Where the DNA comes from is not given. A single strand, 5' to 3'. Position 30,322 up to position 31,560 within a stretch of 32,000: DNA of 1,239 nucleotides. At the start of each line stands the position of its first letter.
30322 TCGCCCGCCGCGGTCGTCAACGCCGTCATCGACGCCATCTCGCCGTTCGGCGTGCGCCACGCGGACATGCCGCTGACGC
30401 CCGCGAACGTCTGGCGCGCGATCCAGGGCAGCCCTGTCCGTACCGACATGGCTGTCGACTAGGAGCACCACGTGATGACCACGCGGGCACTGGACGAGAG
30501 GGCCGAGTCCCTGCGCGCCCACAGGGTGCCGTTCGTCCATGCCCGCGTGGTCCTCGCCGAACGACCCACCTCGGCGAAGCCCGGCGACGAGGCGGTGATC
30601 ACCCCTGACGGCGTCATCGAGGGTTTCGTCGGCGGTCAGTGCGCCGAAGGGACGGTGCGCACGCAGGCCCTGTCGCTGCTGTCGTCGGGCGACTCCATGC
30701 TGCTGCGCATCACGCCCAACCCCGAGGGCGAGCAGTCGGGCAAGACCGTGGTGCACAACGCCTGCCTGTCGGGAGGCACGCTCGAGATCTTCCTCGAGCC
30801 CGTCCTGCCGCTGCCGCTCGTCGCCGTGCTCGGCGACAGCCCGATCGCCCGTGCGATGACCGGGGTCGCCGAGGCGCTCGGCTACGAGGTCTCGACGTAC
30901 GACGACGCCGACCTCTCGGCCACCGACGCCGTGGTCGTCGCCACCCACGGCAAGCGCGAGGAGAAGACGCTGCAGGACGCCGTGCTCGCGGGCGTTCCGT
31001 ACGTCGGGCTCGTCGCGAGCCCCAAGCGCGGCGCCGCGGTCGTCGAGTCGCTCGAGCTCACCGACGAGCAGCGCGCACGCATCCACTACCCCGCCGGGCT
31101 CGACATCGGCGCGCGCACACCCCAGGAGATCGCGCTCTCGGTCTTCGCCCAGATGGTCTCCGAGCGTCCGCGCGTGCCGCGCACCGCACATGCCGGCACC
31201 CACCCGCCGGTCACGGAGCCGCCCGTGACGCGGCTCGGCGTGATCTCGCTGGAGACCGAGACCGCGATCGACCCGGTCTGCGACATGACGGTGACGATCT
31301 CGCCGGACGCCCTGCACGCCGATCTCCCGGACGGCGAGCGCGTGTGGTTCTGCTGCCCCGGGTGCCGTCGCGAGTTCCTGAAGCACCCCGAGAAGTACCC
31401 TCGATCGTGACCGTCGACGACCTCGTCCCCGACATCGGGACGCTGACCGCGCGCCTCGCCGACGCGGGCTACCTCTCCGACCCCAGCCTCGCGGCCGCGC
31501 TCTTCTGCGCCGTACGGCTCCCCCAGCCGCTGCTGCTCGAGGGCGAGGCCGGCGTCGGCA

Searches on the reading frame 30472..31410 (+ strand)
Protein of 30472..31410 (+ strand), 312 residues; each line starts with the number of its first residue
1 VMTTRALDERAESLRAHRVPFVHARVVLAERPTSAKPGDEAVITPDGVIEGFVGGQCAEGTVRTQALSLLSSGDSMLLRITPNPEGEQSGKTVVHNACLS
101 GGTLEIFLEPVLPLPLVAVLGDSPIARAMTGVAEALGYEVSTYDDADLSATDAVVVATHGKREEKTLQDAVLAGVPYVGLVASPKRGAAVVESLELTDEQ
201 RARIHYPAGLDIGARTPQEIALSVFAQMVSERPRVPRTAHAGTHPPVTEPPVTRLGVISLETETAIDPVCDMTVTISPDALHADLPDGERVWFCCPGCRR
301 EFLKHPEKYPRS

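Call 72: search_protein_families(library=pfam, proteins=[window:30472-31410:+], max_evalue=0.00001)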
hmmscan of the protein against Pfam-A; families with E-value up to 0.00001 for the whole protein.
window:30472-31410:+ (312 aa): 2 families
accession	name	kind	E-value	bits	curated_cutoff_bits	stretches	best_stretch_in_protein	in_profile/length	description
PF13478.12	XdhC_C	-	1.6e-22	80.8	29.7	1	118-228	2-125/125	XdhC Rossmann domain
PF02625.21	XdhC_CoxI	-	1.8e-14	53.8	24.3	1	15-80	2-67/68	XdhC and CoxI family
